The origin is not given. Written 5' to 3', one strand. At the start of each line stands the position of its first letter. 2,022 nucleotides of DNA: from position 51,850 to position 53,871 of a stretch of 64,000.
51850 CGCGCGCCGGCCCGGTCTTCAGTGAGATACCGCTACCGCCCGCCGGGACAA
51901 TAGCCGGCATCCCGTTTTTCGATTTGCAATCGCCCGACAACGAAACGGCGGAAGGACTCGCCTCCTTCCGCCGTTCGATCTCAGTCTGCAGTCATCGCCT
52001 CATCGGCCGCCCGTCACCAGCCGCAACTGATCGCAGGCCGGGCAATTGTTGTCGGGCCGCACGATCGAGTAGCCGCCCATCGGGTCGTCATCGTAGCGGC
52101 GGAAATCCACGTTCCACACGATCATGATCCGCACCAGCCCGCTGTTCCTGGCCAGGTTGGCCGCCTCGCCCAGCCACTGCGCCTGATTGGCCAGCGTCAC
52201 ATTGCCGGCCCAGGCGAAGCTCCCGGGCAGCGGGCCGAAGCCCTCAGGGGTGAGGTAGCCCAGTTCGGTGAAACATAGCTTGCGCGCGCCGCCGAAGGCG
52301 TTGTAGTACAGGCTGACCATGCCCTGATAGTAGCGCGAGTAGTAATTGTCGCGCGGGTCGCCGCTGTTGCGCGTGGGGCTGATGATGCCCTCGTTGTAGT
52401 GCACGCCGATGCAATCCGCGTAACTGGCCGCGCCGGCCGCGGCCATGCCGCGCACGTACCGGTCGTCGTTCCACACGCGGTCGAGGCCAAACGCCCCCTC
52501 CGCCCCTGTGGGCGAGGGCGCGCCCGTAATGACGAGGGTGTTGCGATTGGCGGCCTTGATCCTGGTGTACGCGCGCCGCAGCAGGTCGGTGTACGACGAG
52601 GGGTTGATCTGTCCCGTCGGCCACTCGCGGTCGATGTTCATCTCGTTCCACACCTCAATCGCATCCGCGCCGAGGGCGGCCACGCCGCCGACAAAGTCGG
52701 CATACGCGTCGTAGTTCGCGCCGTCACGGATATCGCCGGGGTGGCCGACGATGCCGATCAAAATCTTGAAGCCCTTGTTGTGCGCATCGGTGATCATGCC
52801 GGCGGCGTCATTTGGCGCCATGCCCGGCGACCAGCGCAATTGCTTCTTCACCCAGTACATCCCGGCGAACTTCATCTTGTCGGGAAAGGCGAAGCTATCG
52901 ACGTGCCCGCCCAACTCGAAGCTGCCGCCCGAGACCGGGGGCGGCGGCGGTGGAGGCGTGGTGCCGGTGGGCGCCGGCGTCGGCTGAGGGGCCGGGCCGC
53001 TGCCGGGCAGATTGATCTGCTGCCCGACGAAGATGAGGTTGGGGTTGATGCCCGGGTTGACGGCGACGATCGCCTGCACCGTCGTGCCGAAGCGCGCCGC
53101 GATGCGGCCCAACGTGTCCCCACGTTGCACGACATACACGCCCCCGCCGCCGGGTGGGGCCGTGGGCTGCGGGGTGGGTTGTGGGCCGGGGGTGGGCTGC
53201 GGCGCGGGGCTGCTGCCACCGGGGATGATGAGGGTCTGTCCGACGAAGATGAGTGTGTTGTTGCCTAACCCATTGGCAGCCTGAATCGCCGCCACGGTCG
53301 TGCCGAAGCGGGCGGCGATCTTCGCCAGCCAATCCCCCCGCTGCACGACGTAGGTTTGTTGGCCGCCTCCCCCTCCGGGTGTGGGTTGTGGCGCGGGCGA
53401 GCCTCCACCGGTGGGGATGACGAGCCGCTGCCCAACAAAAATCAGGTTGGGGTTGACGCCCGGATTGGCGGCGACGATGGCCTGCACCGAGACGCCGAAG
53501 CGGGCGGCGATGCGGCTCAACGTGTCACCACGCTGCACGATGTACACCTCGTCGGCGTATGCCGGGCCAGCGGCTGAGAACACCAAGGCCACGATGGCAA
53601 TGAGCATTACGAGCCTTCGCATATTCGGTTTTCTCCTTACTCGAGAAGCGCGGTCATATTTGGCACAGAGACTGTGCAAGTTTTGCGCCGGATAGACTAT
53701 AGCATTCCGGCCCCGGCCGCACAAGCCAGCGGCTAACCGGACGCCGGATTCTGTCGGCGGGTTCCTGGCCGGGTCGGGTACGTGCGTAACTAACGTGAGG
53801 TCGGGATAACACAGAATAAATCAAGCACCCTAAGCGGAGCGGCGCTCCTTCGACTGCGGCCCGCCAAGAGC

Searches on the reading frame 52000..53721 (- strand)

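Call 82: search_protein_families(library=pfam, proteins=[window:52000-53721:-], max_evalue=0.001)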
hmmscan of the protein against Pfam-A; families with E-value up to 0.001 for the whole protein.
window:52000-53721:- (573 aa): 7 families
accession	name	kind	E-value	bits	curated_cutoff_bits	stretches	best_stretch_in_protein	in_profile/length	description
PF01476.26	LysM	-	1.2e-50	169.6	20.9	3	60-103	1-43/43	LysM domain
PF23473.1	LysM3_LYK4_5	-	7.8e-23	80.7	29.3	2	123-167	4-47/48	LYK4/5 LysM3 domain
PF23462.1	LysM3_NFP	-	1.4e-11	45.2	28.1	0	123-167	4-47/48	NFP LysM3 domain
PF23446.1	LysM1_NFP_LYK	-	7.2e-08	33.6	36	0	66-103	16-54/60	NFP/LYK LysM1 domain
PF23577.1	LysM_RLK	-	3.2e-07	30.7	27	0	62-90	5-33/44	LysM domain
PF23457.1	LysM2_NFP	-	4.7e-07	30.2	36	0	213-239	28-54/56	NFP LysM2 domain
PF22310.2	NMB0315_dom_I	-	3.6e-05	24.5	27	0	62-83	8-29/83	NMB0315-like, domain I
